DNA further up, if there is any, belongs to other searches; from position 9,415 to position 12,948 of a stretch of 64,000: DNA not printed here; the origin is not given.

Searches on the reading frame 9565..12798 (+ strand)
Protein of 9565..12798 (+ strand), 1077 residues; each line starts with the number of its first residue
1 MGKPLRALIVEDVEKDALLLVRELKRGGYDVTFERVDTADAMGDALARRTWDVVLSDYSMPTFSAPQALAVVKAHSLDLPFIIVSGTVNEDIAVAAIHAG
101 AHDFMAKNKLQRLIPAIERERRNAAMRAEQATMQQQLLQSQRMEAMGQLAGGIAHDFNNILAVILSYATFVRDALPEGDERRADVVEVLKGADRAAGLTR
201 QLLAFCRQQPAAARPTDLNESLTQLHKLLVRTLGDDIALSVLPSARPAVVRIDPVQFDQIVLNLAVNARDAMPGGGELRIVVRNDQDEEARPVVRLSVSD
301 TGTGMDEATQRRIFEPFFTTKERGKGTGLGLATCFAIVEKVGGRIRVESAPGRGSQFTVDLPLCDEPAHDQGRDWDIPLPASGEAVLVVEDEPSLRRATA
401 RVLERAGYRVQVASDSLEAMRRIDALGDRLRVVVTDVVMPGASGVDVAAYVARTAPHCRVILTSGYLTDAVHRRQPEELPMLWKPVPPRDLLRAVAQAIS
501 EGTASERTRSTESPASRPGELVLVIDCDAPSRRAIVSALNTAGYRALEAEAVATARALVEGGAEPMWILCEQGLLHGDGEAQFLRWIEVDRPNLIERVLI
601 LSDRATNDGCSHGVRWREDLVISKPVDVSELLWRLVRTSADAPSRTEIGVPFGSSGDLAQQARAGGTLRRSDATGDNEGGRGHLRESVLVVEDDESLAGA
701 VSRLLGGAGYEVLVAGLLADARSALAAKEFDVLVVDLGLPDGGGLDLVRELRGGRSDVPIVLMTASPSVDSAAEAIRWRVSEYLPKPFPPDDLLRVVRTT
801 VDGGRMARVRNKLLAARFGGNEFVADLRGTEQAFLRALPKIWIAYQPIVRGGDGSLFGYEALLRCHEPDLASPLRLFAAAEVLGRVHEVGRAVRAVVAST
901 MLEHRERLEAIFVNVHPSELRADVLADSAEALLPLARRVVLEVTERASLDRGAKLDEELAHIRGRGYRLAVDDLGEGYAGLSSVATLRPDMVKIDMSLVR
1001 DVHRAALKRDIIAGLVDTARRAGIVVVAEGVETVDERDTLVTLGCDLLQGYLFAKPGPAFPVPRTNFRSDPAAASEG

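Call 4: search_protein_families(library=pfam, proteins=[window:9565-12798:+], max_evalue=0.1)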
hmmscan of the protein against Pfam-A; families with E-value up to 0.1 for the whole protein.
window:9565-12798:+ (1077 aa): 6 families
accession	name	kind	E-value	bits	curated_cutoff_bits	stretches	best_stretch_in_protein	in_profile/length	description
PF00072.30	Response_reg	-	9.8e-59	196.8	30.2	4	688-797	1-110/111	Response regulator receiver domain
PF00563.25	EAL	-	6.9e-48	163.5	31.3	1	841-1056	13-236/236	EAL domain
PF02518.31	HATPase_c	-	2e-25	89.8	26.4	1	253-363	2-109/111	Histidine kinase-, DNA gyrase B-, and HSP90-like ATPase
PF00512.31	HisKA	-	7.4e-06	26.4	26.9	1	146-207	2-62/66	His Kinase A (phospho-acceptor) domain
PF20161.5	VpsR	-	0.0013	18.9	23.7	0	688-738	13-60/121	VpsR domain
PF10090.15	HPTransfase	-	0.01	16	22.9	1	260-290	35-64/123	Histidine phosphotransferase C-terminal domain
